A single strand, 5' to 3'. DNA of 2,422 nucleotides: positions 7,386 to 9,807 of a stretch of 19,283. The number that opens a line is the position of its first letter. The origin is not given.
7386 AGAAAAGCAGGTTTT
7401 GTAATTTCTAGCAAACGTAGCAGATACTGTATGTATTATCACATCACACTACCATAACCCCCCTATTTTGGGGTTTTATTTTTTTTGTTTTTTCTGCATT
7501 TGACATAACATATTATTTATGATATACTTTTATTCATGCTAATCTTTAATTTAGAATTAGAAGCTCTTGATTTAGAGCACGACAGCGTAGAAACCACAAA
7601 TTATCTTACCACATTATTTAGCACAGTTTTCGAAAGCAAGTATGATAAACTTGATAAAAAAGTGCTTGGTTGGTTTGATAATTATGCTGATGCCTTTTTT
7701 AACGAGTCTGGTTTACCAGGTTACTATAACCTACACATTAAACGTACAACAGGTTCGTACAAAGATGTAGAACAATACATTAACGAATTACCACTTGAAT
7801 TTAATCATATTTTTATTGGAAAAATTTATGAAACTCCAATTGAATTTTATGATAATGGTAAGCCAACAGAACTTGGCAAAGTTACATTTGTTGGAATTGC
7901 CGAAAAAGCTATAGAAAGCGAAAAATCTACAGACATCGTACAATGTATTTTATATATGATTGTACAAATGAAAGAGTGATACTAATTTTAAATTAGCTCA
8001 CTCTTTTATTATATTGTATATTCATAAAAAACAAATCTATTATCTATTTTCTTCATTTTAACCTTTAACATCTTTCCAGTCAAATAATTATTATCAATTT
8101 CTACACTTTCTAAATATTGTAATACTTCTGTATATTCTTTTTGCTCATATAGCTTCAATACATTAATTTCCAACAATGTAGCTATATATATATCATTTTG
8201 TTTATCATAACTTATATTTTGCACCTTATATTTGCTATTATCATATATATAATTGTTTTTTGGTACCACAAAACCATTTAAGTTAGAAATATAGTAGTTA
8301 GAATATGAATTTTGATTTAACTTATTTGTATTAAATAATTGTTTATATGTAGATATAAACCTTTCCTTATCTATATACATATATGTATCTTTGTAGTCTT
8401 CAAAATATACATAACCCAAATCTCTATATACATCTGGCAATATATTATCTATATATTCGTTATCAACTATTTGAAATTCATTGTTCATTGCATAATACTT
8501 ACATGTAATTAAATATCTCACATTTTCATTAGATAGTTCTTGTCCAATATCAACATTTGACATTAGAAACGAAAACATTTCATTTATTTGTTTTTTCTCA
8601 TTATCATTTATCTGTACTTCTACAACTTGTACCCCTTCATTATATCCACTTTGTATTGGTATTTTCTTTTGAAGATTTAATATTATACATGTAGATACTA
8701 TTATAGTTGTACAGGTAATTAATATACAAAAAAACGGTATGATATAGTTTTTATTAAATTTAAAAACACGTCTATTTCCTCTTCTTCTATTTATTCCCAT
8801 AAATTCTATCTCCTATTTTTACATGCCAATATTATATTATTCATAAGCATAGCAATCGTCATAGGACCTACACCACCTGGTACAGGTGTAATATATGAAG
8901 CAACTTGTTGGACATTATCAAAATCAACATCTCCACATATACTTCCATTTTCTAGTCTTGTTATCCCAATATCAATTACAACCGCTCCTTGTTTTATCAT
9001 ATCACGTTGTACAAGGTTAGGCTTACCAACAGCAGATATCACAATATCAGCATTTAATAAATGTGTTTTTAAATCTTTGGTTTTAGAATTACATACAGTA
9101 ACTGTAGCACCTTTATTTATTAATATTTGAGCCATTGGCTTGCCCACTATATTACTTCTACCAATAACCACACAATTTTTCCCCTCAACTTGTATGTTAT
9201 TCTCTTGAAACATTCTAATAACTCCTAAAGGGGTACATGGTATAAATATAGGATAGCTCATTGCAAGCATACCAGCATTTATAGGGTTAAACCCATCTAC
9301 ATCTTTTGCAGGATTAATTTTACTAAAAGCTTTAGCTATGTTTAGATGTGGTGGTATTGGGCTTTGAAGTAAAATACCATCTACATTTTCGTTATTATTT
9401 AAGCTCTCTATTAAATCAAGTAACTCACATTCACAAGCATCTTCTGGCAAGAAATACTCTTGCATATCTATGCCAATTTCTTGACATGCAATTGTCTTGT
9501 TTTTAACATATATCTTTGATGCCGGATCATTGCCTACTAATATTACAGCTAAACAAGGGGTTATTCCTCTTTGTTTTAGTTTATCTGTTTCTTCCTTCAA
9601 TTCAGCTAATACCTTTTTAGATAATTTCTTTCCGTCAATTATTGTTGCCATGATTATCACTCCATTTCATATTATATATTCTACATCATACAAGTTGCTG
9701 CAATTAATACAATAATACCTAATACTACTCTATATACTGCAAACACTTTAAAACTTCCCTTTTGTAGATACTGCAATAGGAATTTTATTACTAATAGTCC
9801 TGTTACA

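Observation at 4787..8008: Six tandem, self-contained promoter-ORF-terminator cassettes, five of them predicted to be leaderless (ATG at +1)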

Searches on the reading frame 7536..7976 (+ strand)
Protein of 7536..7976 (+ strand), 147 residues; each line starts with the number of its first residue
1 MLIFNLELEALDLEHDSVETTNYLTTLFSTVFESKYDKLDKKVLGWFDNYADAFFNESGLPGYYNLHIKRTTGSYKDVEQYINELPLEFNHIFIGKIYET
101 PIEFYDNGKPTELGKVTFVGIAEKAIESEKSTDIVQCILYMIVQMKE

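Call 7: search_protein_families(library=pfam, proteins=[window:7536-7976:+], max_evalue=1)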
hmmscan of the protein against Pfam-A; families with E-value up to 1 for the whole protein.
window:7536-7976:+ (147 aa): 0 families

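Call 8: search_protein_families(library=phrogs, proteins=[window:7536-7976:+], max_evalue=1)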
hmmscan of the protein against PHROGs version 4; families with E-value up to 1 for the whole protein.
window:7536-7976:+ (147 aa): 0 families

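Call 10: find_encoding_contigs(protein=window:7536-7976:+, flank=10000, max_places=6)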
Protein window:7536-7976:+ (147 aa): 11 contigs read that carry it; 6 places shown.
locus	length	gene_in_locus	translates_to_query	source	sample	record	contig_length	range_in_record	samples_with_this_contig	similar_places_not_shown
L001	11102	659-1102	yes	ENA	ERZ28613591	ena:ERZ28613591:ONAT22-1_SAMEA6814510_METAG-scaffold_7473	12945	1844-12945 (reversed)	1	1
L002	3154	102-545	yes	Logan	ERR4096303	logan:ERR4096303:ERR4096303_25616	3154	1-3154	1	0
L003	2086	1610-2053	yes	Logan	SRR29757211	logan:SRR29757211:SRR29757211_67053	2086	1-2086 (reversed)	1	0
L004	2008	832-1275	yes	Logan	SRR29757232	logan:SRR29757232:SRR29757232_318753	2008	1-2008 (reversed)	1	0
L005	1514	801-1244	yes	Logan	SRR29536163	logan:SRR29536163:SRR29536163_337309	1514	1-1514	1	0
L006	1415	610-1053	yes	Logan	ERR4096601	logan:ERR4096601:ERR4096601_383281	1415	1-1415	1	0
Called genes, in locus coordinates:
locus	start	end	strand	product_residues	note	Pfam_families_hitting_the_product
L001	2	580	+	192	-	?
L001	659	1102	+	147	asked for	-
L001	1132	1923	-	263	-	-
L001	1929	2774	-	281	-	PF00763:THF_DHG_CYH, PF02882:THF_DHG_CYH_C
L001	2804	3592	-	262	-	PF02673:BacA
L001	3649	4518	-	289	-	PF16924:DpaA_N, PF02826:2-Hacid_dh_C (weak)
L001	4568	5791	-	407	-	PF13431:TPR_17 (faint), PF21033:RMD1-3 (faint), PF07719:TPR_2 (faint), PF13428:TPR_14 (faint), PF14559:TPR_19 (faint), PF25062:ARM_TT21_N (faint), PF00515:TPR_1 (weak), PF13181:TPR_8 (weak), +8 more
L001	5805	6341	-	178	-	PF00719:Pyrophosphatase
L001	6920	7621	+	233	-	PF14371:DUF4412 (faint)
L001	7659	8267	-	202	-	PF12685:SpoIIIAH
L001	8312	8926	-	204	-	-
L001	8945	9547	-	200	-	PF09581:Spore_III_AF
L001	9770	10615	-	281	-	PF09546:Spore_III_AE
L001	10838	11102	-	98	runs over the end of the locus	PF06686:SpoIIIAC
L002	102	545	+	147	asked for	-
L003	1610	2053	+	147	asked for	-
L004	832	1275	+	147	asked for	-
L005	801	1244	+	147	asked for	-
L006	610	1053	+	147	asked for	-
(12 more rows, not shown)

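Call 11: find_related_loci(query=window:7536-7976:+, collection=genome_contigs, flank=10000)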
Query window:7536-7976:+ (147 aa) in genome_contigs; peptide patterns used: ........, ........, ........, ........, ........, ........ (x = any residue, [..] = any of these).
230 stretches matched a pattern, but none encodes a relative of the query by tblastn (E <= 1e-3).

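Call 20: search_protein_families(library=padloc, proteins=[window:7536-7976:+], max_evalue=1)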
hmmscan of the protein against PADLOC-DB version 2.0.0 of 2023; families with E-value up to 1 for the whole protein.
window:7536-7976:+ (147 aa): 0 families

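Call 21: search_protein_families(library=ncbifam, proteins=[window:7536-7976:+], max_evalue=1)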
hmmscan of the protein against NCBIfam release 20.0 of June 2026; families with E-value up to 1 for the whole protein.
window:7536-7976:+ (147 aa): 0 families

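Call 23: find_homologous_proteins(query=window:7536-7976:+, max_evalue=0.01)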
Query window:7536-7976:+ (147 aa): 2 proteins with E <= 0.01 among 8 candidates.
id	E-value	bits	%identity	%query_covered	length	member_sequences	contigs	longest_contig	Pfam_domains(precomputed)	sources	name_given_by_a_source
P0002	3.3e-91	321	99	100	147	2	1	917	-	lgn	-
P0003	2.8e-37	146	51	98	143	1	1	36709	-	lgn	-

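Call 25: find_encoding_contigs(protein=P0003, flank=10000, max_places=4)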
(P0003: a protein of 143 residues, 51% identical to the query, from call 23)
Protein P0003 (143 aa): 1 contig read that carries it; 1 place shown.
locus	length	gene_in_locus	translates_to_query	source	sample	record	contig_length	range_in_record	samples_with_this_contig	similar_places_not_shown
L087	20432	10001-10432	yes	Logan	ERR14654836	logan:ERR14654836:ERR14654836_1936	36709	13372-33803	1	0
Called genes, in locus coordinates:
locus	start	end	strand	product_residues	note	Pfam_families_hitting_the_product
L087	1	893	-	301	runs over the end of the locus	PF14527:LAGLIDADG_WhiA, PF02650:HTH_WhiA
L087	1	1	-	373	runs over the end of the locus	PF04055:Radical_SAM, PF06969:HemN_C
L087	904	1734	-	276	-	PF17827:PrmC_N, PF03602:Cons_hypoth95, PF02384:N6_Mtase, PF05175:MTS, PF02475:TRM5-TYW2_MTfase, PF06325:PrmA, PF13847:Methyltransf_31, PF13649:Methyltransf_25, +8 more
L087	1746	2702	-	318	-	PF07136:DUF1385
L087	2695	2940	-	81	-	-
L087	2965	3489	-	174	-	-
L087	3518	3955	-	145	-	-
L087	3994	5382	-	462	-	PF00672:HAMP, PF00512:HisKA, PF02518:HATPase_c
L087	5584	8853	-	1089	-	PF21445:ADDB_N, PF12705:PDDEXK_1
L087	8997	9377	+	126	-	-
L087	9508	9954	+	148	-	-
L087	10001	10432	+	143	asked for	-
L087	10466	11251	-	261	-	-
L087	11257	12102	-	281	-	PF00763:THF_DHG_CYH, PF02882:THF_DHG_CYH_C, PF01262:AlaDh_PNT_C (faint)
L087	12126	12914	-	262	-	PF02673:BacA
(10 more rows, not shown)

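Call 55: search_dna_similar(query=window:7536-7976:+, collection=phages, mode=protein, max_evalue=0.1, max_rows=5)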
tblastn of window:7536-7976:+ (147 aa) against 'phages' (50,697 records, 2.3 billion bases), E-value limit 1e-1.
No match.

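Call 67: search_solved_structures(query=window:7536-7976:+, max_evalue=10)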
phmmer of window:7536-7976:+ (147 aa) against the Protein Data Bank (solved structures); distinct sequences matched with E-value up to 10: 7.
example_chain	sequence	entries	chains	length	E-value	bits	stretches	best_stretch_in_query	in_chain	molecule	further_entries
8bgl_A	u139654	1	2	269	0.25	14.8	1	23-79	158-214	PAmCherry1 protein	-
4npu_A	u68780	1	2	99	0.75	13.2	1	51-114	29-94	Protease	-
4npt_A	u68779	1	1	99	0.76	13.2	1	51-114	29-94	Protease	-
6mk9_A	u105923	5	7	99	0.8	13.1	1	51-114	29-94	Protease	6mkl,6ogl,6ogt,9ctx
9os7_C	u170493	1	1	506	1.7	12.1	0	32-95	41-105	Methionine--tRNA ligase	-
2b7z_B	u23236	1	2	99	1.7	12.1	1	51-101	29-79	HIV-1 protease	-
4q1y_A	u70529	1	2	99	1.8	12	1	51-114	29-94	aspartyl protease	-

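Call 74: predict_structure(alignment_id=A6)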
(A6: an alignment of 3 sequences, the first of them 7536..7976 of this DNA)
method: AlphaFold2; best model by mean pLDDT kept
length: 147 residues; sequences in the alignment: 3
mean_pLDDT: 85.3   pTM: 0.81
mean pLDDT of the five models: 85.3, 84.0, 79.6, 72.4, 60.3
residues with pLDDT >= 90: 68; 70-90: 64; 50-70: 15; < 50: 0
segments of 3 or more residues with pLDDT < 50: none
pLDDT, mean of each block of 10 residues (from residue 1): 90 92 90 77 91 87 92 91 81 86 79 91 68 78 90
secondary structure, 60 per line:
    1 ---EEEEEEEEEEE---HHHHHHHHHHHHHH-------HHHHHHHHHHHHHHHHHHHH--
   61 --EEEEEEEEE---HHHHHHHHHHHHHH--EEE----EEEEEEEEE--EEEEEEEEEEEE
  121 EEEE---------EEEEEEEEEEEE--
elements in order: E4-14 H18-31 H39-58 E63-71 H75-88 E91-93 E98-106 E109-124 E134-145
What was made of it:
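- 7536..7979 (+): c6 ORF, 147 aa. The ATG is +8 from the -10 (predicted leaderless). The AF2 model has pLDDT 85 and pTM 0.81 (call 74).
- c6 gives a confident AF2 fold (call 74). c6 folds confidently (call 74).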

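Call 77: fold_search(model_id=the predicted structure, library=pdb)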
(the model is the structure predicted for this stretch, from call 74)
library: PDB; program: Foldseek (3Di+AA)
matches with E <= 10: 702; with E <= 0.001: 0
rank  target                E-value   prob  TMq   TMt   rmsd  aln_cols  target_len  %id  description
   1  2rgq_B                4.9e-02  0.15  0.21  0.22  13.1       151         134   12  Crystal structure of a protein of unknown function with a cystatin-like fold (npun_r3134) from nostoc punctiforme pcc  (released 2007-10-16)
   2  3l9d_B                5.2e-02  0.84  0.36  0.29  11.2       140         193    9  The Crystal Structure of smu.1046c from Streptococcus mutans UA159 (released 2011-01-12)
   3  5f2v_S                7.6e-02  0.82  0.36  0.30   7.7       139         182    5  Crystal structure of the small alarmone synthethase 1 from Bacillus subtilis bound to AMPCPP (released 2015-12-16)
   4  5dec_B                7.6e-02  0.80  0.36  0.28   9.8       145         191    6  Crystal structure of the small alarmone synthetase 1 from Bacillus subtilis (released 2015-10-28)
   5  4i2f_A                8.1e-02  0.28  0.30  0.15  15.1       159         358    9  Binary complex of mouse TdT with ssDNA (released 2013-07-24)
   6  4iqt                  8.1e-02  0.25  0.28  0.15  14.8       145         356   11  Tdt core in complex with inhibitor 6-[4-(3-fluorobenzoyl)-1H-pyrrol-2-yl]-2-hydroxy-4-oxohexa-2,5-dienoic acid (released 2013-09-04)
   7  5dec_A                9.8e-02  0.77  0.37  0.30   8.2       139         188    6  Crystal structure of the small alarmone synthetase 1 from Bacillus subtilis (released 2015-10-28)
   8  6go3                  9.8e-02  0.15  0.25  0.13  15.7       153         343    9  TdT chimera (Loop1 of pol mu) - apoenzyme (released 2019-06-05)
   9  5ded_D                1.1e-01  0.72  0.37  0.30   8.1       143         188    5  Crystal structure of the small alarmone synthethase 1 from Bacillus subtilis bound to its product pppGpp (released 2015-10-28)
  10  5f2v_V                1.2e-01  0.72  0.35  0.30   7.9       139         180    5  Crystal structure of the small alarmone synthethase 1 from Bacillus subtilis bound to AMPCPP (released 2015-12-16)
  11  6go4                  1.4e-01  0.14  0.27  0.14  15.3       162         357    9  TdT chimera (Loop1 of pol mu) - binary complex with ddCTP (released 2019-06-05)
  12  5dec_D                1.6e-01  0.63  0.36  0.29   8.9       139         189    4  Crystal structure of the small alarmone synthetase 1 from Bacillus subtilis (released 2015-10-28)
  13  7z17_E                1.9e-01  0.23  0.21  0.21   6.4        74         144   11  E. coli C-P lyase bound to a PhnK ABC dimer in an open conformation (released 2022-05-25)
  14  8tmi_E                1.9e-01  0.21  0.26  0.13   8.5        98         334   11  Cryo-EM structure of CorA in complex with conformation-specific synthetic antibody C18 and 100 uM MgCl2, State MG0.1-2 (released 2025-02-12)
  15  3nja_A                1.9e-01  0.15  0.17  0.22  13.5        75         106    7  The crystal structure of the PAS domain of a GGDEF family protein from Chromobacterium violaceum ATCC 12472. (released 2010-08-18)
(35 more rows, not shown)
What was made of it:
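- On Nucleotidyltransferase / small alarmone synthetase fold (c6 only): The best Foldseek hits to SAS1/RelQ, TdT and CapRel have E of 0.05 or more and TM of 0.37 or less (call 77).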

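Call 78: fold_search(model_id=the predicted structure, library=viral)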
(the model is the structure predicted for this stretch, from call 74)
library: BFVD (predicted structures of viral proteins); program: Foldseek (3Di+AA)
matches with E <= 10: 1038; with E <= 0.001: 0
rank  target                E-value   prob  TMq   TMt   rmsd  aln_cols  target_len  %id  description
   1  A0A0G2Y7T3            1.7e-02  0.54  0.23  0.21  13.5       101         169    8  Uncharacterized protein [Acanthamoeba polyphaga mimivirus Kroon]
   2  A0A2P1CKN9            1.9e-02  0.35  0.22  0.28  11.5       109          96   11  Uncharacterized protein [Pantoea phage vB_PagS_Vid5]
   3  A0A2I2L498            3.0e-02  0.28  0.27  0.14  13.2       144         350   12  Uncharacterized protein [Orpheovirus IHUMI-LCC2]
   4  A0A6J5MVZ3            3.2e-02  0.82  0.19  0.34   8.0        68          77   13  Uncharacterized protein [uncultured Caudovirales phage]
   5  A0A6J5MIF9            4.1e-02  0.44  0.25  0.28  13.0        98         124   12  Uncharacterized protein [uncultured Caudovirales phage]
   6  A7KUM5                4.3e-02  0.38  0.24  0.09   6.2        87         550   11  (no name in the UniProt tables at hand)
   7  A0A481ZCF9            5.2e-02  0.25  0.27  0.13  13.9       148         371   15  tRNA nucleotidyltransferase/poly(A) polymerase [Pithovirus LCPAC404]
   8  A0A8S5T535            5.5e-02  0.11  0.18  0.20  16.4       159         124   13  HTH-type transcriptional regulator [Siphoviridae sp. ctMBu2]
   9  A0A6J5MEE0            1.0e-01  0.13  0.12  0.04  16.0        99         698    7  Uncharacterized protein [uncultured Caudovirales phage]
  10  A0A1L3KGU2            1.1e-01  0.30  0.25  0.10   8.4        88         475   10  (no name in the UniProt tables at hand)
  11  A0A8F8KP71            1.2e-01  0.21  0.22  0.16  10.8       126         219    9  Uncharacterized protein [Clandestinovirus]
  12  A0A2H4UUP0            1.2e-01  0.08  0.15  0.04  20.7       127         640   10  RING-type domain-containing protein [Bodo saltans virus]
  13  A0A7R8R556            1.2e-01  0.75  0.25  0.37   3.3        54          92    9  Uncharacterized protein [Klebsiella phage vB_KvM-Eowyn]
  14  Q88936                1.2e-01  0.20  0.20  0.22   8.9        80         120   14  Protein ORF-C [Walleye dermal sarcoma virus]
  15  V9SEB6                1.2e-01  0.16  0.16  0.17   8.2        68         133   16  Uncharacterized protein [Tunisvirus fontaine2]
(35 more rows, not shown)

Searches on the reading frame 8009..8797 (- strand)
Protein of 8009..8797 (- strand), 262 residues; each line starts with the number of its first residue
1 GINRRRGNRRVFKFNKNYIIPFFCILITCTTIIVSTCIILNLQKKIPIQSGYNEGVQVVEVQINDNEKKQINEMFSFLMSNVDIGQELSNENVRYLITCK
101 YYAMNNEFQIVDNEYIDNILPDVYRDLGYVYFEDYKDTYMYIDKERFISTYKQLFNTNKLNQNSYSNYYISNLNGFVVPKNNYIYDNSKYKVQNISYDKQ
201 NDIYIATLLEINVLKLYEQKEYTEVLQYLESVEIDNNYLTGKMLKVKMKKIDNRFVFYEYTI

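Call 21: search_protein_families(library=ncbifam, proteins=[window:8009-8797:-], max_evalue=1)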
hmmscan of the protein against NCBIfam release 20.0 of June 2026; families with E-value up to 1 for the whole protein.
window:8009-8797:- (262 aa): 0 families

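Call 59: find_related_loci(query=A1, collection=metagenome_contigs, flank=8000)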
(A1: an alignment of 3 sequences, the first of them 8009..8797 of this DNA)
Query A1 (262 aa) in metagenome_contigs; peptide patterns used: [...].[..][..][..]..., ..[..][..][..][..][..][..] (x = any residue, [..] = any of these).
600 stretches matched a pattern, but none encodes a relative of the query by tblastn (E <= 1e-3).

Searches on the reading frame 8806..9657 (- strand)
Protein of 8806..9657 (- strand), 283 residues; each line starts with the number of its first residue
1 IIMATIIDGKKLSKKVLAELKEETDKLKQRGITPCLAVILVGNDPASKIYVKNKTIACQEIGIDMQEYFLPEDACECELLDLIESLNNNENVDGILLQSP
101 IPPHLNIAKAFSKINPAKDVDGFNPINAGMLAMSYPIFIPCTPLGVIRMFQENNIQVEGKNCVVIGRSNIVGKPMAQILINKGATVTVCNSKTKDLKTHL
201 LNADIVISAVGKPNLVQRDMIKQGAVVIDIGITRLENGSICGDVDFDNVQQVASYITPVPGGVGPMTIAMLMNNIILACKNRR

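Call 13: find_related_loci(query=window:8806-9657:-, collection=genome_contigs, flank=10000)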
Query window:8806-9657:- (283 aa) in genome_contigs; peptide patterns used: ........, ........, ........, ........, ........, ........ (x = any residue, [..] = any of these).
600 stretches matched a pattern (row limit reached: there are more); 547 encode a relative of the query (tblastn E <= 1e-3); the best 80 are kept; 80 distinct loci.
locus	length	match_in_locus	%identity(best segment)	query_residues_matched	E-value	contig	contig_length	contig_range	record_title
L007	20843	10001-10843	74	3-283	6e-138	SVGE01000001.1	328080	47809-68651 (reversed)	MAG: Clostridiales bacterium isolate SIG350 NODE_37_length_328080_cov_3.588084, whole genome shotgun sequence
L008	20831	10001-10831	62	6-282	8e-113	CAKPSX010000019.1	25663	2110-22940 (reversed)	MAG: uncultured Clostridia bacterium isolate REFINED_METABAT215_TOP10_CONTIGS_1500_ASSEMBLY_K77_MERGED__Hadza_MoBio_hadz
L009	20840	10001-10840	61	1-280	3e-112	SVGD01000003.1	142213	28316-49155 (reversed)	MAG: Clostridiales bacterium isolate SIG349 NODE_561_length_142213_cov_5.290732, whole genome shotgun sequence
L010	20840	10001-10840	59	3-282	2e-112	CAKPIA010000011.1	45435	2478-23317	MAG: uncultured Clostridia bacterium isolate REFINED_METABAT215_TOP10_CONTIGS_1500_ASSEMBLY_K77_MERGED__Nepal_MoBio_Fibe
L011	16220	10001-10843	60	3-283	2e-112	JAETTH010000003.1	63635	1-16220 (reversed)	MAG: Erysipelotrichaceae bacterium isolate S36_Bin3 scaffold_502, whole genome shotgun sequence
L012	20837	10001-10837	61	3-281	2e-112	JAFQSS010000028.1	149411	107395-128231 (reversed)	MAG: Clostridia bacterium isolate RGIG2116 Goat_Colon-4__c573778, whole genome shotgun sequence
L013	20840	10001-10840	61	3-282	5e-112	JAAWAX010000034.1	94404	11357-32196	MAG: Clostridia bacterium isolate ABMPRH_46_3 k141_1035987, whole genome shotgun sequence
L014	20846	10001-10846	61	1-282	6e-112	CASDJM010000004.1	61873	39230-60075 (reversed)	MAG: uncultured Clostridia bacterium isolate single-wildmice_C1238.20_1675168316 genome assembly, contig: NODE_415_lengt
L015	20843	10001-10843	58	3-283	5e-112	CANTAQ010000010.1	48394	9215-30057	MAG TPA_asm: uncultured Clostridium sp. isolate SRR19759467_bin.66_metawrap_v1.3_MAG genome assembly, contig: NODE.1134_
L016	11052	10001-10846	61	2-283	4e-112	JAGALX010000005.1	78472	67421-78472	MAG: Clostridia bacterium isolate RGIG8562 Water_deer_Cecum-3__c51437, whole genome shotgun sequence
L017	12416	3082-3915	60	3-280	1e-111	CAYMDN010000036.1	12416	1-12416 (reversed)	MAG TPA_asm: uncultured Clostridium sp. isolate SRP199465_co1_30 genome assembly, contig: NODE_14647_length_12416_cov_14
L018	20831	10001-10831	60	6-282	9e-112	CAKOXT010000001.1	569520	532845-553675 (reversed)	MAG: uncultured Clostridia bacterium isolate REFINED_METABAT215_TOP10_CONTIGS_1500_ASSEMBLY_K77_MERGED__Hadza_MoBio_C-RE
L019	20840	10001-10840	63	6-283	1e-111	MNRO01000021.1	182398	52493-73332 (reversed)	MAG: Clostridium sp. 26_21 Ley3_66761_scaffold_281, whole genome shotgun sequence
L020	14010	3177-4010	62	3-280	1e-111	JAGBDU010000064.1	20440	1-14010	MAG: Clostridia bacterium isolate RGIG9027 Water_deer_Rectum-4__c201495, whole genome shotgun sequence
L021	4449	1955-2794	61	3-282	2e-112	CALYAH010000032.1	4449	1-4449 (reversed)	MAG: uncultured Clostridia bacterium isolate E03__bin62 genome assembly, contig: E03__k127_4586660, whole genome shotgun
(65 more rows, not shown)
